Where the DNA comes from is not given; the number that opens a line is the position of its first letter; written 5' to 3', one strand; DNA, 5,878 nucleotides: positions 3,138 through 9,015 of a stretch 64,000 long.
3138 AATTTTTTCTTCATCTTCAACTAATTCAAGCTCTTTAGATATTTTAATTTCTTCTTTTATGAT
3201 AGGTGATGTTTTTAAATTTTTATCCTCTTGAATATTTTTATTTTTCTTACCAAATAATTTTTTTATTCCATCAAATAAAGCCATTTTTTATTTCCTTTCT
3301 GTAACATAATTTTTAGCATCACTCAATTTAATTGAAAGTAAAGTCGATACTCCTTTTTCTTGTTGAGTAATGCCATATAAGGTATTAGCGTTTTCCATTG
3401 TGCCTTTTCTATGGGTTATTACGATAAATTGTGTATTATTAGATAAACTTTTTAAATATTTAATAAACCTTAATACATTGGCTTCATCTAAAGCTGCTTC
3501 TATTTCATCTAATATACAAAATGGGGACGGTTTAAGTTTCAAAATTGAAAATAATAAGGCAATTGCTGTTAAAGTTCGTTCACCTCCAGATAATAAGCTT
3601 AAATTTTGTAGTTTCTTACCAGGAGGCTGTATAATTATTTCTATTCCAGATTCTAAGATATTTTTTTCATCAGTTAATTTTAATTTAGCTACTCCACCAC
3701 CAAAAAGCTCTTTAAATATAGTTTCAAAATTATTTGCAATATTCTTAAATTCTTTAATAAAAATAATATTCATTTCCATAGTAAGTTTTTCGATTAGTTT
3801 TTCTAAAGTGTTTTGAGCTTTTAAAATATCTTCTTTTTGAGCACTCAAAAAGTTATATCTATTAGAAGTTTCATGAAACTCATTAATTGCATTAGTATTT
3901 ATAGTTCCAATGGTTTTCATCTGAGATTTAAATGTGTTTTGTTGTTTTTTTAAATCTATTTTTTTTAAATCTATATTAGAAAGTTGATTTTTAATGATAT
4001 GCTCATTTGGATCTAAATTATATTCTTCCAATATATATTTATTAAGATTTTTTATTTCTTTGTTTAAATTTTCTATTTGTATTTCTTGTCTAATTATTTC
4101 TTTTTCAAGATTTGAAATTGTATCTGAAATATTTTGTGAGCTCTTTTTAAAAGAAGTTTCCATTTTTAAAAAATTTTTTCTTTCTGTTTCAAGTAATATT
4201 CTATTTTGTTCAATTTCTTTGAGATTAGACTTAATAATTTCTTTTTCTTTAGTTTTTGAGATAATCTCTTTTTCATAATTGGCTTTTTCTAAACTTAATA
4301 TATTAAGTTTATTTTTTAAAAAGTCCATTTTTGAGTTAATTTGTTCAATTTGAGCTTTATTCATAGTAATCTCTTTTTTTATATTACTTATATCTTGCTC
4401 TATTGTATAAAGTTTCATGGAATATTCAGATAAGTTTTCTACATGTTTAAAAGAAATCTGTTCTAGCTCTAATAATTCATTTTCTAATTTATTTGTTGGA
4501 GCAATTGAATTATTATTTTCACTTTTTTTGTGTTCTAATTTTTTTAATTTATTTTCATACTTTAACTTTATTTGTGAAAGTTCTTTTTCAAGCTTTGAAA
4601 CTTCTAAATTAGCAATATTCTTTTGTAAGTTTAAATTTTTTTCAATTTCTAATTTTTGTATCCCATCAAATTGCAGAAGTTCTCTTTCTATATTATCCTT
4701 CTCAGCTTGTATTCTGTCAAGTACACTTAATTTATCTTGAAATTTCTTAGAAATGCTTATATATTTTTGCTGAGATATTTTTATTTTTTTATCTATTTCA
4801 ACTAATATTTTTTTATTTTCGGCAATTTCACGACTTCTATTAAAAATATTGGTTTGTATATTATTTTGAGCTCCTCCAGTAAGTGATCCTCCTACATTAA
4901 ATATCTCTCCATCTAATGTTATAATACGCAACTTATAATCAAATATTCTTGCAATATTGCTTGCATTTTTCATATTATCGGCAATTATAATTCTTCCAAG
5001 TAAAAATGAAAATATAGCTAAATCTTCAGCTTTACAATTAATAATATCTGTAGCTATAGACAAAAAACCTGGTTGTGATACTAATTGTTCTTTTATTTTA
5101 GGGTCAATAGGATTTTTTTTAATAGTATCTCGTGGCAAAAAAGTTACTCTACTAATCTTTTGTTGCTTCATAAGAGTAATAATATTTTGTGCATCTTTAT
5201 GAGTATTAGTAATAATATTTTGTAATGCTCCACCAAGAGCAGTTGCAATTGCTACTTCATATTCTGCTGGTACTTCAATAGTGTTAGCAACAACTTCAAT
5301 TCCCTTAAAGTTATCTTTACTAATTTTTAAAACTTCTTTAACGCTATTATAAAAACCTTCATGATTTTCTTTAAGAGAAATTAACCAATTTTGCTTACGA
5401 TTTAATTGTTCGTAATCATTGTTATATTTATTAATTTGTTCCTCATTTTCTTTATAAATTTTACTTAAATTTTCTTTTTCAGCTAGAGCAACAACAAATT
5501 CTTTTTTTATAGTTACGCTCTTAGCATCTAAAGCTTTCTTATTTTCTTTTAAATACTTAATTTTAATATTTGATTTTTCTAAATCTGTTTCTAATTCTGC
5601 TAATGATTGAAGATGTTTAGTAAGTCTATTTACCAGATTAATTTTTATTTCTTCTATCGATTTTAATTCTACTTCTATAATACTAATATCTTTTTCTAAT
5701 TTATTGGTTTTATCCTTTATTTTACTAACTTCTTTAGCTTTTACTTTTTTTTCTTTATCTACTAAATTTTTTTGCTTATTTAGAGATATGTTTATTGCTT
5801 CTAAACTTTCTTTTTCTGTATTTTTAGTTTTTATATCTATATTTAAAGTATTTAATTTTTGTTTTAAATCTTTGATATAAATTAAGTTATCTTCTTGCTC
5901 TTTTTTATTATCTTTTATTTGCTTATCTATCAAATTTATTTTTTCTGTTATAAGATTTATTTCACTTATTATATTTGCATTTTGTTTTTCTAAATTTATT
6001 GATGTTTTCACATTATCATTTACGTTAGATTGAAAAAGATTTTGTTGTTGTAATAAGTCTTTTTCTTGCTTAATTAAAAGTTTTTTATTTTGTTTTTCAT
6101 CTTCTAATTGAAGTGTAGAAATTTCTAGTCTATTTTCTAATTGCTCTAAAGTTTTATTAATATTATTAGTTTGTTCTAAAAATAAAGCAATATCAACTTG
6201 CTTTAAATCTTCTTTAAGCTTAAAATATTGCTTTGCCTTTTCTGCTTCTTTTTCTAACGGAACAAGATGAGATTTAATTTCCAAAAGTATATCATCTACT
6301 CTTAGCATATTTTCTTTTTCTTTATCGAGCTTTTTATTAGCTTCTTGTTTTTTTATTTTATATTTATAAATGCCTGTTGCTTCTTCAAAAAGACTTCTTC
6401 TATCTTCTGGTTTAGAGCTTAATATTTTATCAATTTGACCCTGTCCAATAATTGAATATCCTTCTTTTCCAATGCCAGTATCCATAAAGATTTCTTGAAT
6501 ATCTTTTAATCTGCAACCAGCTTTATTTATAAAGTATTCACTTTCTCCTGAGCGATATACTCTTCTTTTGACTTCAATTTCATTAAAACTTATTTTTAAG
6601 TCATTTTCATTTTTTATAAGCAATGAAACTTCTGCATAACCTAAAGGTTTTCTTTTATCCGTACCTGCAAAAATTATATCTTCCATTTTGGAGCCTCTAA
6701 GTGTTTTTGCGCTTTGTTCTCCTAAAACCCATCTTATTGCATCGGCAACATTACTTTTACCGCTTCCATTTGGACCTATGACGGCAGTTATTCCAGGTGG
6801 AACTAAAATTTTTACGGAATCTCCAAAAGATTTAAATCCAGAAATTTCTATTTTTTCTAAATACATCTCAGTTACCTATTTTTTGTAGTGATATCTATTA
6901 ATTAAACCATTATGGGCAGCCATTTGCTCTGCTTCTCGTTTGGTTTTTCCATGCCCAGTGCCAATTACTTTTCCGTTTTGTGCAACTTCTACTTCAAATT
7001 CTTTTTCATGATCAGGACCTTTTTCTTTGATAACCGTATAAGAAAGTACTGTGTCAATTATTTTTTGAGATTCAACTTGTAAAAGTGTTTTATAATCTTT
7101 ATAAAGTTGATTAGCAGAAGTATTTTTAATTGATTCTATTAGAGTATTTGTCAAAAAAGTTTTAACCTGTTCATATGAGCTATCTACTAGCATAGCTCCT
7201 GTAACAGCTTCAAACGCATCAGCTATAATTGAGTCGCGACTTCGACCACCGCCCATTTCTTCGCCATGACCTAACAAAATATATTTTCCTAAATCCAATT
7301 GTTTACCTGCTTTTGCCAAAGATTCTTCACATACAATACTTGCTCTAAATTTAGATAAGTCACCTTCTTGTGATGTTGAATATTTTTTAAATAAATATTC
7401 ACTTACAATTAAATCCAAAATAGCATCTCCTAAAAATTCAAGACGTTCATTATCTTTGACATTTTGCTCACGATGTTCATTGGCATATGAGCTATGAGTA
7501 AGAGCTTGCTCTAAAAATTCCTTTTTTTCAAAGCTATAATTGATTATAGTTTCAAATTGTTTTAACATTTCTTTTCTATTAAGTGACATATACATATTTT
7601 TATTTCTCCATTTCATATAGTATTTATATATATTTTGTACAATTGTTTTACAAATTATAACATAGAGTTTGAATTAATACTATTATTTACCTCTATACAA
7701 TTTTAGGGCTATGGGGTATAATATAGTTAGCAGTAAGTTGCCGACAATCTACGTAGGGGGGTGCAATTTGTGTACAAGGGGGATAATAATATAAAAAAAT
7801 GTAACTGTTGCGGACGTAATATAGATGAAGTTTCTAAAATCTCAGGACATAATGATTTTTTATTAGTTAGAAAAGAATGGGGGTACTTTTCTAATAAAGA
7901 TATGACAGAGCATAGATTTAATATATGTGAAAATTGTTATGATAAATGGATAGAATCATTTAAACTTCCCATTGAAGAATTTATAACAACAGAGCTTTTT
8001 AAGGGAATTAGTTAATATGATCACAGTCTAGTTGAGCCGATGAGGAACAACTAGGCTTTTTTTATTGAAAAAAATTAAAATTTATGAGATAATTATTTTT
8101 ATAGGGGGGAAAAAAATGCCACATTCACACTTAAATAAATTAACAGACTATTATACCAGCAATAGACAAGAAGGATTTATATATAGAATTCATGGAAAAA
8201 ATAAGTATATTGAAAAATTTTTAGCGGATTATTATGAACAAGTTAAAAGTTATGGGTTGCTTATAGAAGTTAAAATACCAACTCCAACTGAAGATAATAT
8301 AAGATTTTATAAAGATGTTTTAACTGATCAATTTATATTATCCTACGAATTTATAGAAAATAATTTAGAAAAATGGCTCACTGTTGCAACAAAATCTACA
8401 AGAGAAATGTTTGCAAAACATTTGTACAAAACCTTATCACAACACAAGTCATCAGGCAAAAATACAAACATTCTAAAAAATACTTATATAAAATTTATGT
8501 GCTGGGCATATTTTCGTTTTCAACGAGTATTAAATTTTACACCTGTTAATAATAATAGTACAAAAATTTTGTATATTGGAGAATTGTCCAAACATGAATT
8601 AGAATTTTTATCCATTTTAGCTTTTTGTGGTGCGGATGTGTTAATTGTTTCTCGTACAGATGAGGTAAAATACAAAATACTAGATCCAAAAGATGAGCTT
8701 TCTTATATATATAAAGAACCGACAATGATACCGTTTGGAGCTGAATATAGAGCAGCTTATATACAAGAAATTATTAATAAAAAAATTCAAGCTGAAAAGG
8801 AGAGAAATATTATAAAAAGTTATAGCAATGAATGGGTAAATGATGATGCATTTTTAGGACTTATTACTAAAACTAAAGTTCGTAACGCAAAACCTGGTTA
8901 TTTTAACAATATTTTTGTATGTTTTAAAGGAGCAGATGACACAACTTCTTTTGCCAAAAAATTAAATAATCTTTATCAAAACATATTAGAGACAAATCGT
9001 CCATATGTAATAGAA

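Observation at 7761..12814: Ter-type stress/defence cluster (TelA + two TerD) attached to an uncharacterised 750-aa protein and a separate Zn-ribbon gene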

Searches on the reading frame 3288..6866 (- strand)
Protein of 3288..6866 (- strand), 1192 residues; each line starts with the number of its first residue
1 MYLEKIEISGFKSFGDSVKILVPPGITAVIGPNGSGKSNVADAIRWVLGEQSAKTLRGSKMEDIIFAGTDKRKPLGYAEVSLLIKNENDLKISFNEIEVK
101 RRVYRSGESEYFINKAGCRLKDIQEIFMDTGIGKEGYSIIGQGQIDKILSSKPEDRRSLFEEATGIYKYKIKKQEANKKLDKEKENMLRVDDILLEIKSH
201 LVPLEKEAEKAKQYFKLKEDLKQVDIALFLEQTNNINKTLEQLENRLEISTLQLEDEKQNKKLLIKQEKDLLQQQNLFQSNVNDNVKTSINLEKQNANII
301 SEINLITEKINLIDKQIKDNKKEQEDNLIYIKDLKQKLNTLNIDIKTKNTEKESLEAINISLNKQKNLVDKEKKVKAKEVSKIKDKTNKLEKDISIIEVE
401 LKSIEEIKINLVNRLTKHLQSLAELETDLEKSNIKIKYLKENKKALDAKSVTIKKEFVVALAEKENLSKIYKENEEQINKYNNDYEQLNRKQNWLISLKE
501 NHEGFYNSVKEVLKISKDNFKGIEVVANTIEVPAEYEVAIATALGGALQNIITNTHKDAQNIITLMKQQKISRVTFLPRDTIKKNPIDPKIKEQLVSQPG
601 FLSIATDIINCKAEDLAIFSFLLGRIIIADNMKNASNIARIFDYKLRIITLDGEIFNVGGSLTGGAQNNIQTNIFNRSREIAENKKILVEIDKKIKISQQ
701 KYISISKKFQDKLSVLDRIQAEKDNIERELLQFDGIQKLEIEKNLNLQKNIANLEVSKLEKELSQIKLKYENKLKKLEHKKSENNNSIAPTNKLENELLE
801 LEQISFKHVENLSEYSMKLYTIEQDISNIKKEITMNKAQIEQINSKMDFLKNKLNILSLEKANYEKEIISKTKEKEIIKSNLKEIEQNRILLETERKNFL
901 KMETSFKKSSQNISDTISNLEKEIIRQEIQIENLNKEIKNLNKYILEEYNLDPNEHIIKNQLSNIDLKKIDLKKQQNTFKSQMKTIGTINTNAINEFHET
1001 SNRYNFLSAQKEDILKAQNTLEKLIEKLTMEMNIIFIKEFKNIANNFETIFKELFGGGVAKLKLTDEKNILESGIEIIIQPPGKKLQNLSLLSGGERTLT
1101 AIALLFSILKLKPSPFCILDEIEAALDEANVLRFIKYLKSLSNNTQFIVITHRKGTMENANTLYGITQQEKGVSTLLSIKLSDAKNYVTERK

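Call 89: search_protein_families(library=pfam, proteins=[window:3288-6866:-], max_evalue=0.0001)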
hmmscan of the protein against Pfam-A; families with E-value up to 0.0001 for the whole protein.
window:3288-6866:- (1192 aa): 6 families
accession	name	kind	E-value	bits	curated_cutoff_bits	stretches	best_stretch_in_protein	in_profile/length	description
PF02463.25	SMC_N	-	3.9e-57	193.6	40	1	2-1175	1-220/220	RecF/RecN/SMC N terminal domain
PF06470.18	SMC_hinge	-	5.2e-25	88.5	22.5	1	524-639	6-116/116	SMC proteins Flexible Hinge Domain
PF13476.12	AAA_23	-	5.3e-17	63.5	27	1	5-223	1-195/201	AAA domain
PF13304.12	AAA_21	-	5e-10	40.4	27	1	26-75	1-58/304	AAA domain, putative AbiEii toxin, Type IV TA system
PF13175.12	AAA_15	-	2.2e-07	31.3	32.1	1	1-348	1-281/374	AAA ATPase domain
PF13555.12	AAA_29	-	6.7e-05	23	27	0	4-49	2-47/61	P-loop containing region of AAA domain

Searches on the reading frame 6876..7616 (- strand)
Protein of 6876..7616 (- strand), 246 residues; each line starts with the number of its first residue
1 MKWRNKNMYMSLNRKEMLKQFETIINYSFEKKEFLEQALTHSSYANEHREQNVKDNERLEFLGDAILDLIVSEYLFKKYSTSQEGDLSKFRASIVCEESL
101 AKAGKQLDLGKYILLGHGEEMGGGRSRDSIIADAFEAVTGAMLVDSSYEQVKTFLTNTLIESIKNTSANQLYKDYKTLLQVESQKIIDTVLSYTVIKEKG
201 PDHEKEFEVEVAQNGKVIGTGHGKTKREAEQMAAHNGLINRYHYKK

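Call 89: search_protein_families(library=pfam, proteins=[window:6876-7616:-], max_evalue=0.0001)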
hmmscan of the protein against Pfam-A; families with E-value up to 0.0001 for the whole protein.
window:6876-7616:- (246 aa): 4 families
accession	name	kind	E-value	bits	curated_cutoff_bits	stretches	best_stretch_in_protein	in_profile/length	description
PF14622.11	Ribonucleas_3_3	-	6.2e-41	140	35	1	32-161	2-126/128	Ribonuclease-III-like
PF00636.31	Ribonuclease_3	-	3.6e-25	89.1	27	1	57-146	1-101/102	Ribonuclease III domain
PF00035.32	dsrm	-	1.7e-12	48.1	23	1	175-238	1-63/66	Double-stranded RNA binding motif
PF22935.1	RM44_endonuclase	-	4.5e-07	30.5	27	1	28-142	16-139/139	Large ribosomal subunit protein mL44, endonuclease domain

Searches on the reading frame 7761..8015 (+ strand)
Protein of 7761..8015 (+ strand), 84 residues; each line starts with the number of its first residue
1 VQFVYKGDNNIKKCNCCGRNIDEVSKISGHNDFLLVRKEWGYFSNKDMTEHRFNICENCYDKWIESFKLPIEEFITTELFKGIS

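Call 5: search_protein_families(library=pfam, proteins=[window:7761-8015:+], max_evalue=0.01)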
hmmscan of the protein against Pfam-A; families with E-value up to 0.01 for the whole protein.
window:7761-8015:+ (84 aa): 0 families

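Call 6: search_protein_families(library=ncbifam, proteins=[window:7761-8015:+], max_evalue=0.01)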
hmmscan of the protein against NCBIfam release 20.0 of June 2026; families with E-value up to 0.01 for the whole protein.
window:7761-8015:+ (84 aa): 1 family
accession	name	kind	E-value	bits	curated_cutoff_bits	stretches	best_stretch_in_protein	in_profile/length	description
TIGR02556.1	cas_TM1802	equivalog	0.0043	15.5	156.95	1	13-80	180-248/571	TIGR02556 family CRISPR-associated protein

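Call 54: find_homologous_proteins(query=window:7761-8015:+, max_evalue=0.01)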
Query window:7761-8015:+ (84 aa): 4 proteins with E <= 0.01 among 4 candidates.
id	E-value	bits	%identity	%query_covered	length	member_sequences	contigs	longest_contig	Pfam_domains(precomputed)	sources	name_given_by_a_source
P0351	2.1e-50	186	99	96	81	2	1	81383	-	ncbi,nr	ncbi:hypothetical protein AN641_08545 [Candidatus Epulonipiscioides gigas]|nr:hypothetical protein A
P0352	4.5e-38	147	83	94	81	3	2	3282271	-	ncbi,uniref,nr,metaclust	ncbi:hypothetical protein [Candidatus Epulonipiscium viviparus]|uniref:hypothetical protein n=1 Tax=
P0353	3.5e-37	144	76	90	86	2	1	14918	-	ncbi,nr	ncbi:MAG: hypothetical protein BEN19_02220 [Epulopiscium sp. Nuni2H_MBin003]|nr:MAG: hypothetical pr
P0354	1.2e-35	139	73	96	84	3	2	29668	-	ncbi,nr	ncbi:MAG: hypothetical protein ATN31_04380 [Candidatus Epulonipiscioides saccharophilum]|nr:MAG: hyp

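Call 55: find_encoding_contigs(protein=P0352, flank=7000, max_places=2)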
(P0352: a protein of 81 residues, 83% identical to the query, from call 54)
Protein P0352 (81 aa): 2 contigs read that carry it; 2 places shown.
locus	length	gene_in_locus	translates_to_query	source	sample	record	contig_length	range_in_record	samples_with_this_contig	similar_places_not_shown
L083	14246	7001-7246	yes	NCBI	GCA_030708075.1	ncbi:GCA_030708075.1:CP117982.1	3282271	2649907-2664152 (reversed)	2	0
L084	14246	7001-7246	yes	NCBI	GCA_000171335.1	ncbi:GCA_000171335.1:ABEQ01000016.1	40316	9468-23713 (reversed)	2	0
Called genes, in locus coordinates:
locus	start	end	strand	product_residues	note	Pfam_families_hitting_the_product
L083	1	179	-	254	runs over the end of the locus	PF13411:MerR_1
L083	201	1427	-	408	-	-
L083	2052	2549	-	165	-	-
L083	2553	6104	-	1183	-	PF02463:SMC_N, PF13175:AAA_15, PF13304:AAA_21 (weak), PF13476:AAA_23, PF13555:AAA_29 (weak), PF06470:SMC_hinge, PF13304:AAA_21 (weak)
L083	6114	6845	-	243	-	PF22935:RM44_endonuclase (weak), PF14622:Ribonucleas_3_3, PF00636:Ribonuclease_3, PF00035:dsrm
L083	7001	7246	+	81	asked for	-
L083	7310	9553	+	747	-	PF14266:YceG_bac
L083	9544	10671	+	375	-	PF05816:TelA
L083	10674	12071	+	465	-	PF00990:GGDEF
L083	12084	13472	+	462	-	PF01590:GAF (weak), PF00990:GGDEF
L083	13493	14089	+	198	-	PF02342:TerD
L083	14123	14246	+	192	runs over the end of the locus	PF02342:TerD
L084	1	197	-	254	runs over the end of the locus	PF13411:MerR_1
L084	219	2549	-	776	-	-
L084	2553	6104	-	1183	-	-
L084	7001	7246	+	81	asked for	-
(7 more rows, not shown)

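Call 56: find_encoding_contigs(protein=P0353, flank=7000, max_places=2)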
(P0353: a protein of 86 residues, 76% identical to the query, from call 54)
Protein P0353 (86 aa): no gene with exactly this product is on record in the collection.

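Call 65: search_protein_families(library=padloc, proteins=[window:7770-8015:+], max_evalue=0.01)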
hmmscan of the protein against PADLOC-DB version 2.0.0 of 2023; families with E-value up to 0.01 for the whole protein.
window:7770-8015:+ (81 aa): 2 families
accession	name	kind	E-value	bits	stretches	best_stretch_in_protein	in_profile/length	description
PDLC01285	Cas8b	-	0.0017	15.4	1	10-77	139-199/483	CAS-I-B; effector_LS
PDLC01304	Cas8b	-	0.004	14.7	1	35-77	14-52/326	CAS-I-B; effector_LS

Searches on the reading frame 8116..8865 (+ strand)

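Call 7: search_protein_families(library=pfam, proteins=[window:8116-8865:+], max_evalue=1)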
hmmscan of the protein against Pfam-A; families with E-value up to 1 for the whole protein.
window:8116-8865:+ (250 aa): 1 family
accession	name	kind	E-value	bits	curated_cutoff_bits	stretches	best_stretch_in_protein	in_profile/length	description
PF14266.11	YceG_bac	-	3.6e-12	46.9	25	1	36-203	43-219/250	YceG domain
